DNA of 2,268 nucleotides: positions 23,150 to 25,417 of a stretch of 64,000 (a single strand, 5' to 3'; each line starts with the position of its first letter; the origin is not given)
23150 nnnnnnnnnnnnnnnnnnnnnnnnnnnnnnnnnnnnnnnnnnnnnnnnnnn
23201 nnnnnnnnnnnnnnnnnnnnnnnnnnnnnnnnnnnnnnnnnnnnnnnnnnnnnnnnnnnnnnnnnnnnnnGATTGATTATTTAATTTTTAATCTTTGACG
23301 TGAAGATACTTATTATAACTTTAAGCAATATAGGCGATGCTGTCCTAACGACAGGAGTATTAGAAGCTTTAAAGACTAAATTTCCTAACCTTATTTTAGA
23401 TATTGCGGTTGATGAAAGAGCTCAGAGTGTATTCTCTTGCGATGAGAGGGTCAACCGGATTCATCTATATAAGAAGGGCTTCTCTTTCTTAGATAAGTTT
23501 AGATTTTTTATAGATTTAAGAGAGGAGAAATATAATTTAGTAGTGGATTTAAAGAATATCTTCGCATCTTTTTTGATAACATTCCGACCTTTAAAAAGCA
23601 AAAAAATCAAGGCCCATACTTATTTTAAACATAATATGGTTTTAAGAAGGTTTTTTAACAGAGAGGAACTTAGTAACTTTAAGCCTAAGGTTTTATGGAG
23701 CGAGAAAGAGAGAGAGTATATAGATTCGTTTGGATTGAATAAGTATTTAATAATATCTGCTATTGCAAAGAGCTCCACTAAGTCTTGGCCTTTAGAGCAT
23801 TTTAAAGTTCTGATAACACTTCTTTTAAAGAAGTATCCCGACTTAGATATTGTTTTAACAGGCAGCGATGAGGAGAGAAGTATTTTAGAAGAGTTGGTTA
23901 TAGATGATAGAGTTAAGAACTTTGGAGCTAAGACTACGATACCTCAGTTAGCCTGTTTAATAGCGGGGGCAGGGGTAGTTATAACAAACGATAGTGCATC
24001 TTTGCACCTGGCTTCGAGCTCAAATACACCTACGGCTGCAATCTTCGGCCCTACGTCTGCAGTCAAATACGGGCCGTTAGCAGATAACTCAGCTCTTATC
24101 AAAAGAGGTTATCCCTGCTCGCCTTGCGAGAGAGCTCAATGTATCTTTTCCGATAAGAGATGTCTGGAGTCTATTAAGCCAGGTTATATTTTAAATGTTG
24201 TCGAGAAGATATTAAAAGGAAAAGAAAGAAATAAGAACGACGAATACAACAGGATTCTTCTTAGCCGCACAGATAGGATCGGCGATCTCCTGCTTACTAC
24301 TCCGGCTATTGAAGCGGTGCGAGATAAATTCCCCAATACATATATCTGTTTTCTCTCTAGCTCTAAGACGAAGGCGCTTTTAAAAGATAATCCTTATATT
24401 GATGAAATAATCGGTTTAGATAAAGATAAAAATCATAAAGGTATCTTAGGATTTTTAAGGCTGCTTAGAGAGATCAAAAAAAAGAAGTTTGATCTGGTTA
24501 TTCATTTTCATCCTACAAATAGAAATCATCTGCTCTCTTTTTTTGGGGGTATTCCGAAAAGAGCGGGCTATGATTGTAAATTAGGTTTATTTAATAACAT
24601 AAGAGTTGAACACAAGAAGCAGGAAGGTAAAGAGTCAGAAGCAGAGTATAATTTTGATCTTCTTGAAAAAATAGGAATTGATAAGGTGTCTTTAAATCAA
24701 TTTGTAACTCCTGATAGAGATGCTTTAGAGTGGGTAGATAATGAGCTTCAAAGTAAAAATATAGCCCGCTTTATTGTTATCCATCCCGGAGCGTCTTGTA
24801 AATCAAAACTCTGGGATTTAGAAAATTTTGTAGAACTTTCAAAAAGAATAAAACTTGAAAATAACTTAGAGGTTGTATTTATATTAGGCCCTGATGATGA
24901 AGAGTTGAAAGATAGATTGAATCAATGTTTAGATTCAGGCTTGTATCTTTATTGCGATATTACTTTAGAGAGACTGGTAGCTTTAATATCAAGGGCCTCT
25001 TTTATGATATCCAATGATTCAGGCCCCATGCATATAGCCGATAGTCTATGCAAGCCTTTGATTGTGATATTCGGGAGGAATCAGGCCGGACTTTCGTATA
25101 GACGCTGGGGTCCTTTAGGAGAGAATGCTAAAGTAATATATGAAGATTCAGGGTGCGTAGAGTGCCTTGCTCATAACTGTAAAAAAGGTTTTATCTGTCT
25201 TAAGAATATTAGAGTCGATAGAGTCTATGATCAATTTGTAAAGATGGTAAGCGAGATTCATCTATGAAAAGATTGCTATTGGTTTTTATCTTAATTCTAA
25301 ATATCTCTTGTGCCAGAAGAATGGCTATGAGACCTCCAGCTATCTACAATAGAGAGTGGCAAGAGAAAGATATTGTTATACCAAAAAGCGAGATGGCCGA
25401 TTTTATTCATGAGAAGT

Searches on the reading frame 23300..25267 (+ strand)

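Call 64: search_protein_families(library=pfam, proteins=[window:23300-25267:+], max_evalue=0.0001)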
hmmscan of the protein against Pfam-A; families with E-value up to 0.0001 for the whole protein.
window:23300-25267:+ (655 aa): 2 families
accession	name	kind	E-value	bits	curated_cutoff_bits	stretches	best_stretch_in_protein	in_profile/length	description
PF01075.23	Glyco_transf_9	-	3.6e-60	203.8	22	2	386-628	2-242/247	Glycosyltransferase family 9 (heptosyltransferase)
PF02350.25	Epimerase_2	-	4.8e-05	22.8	30.6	0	490-590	184-284/347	UDP-N-acetylglucosamine 2-epimerase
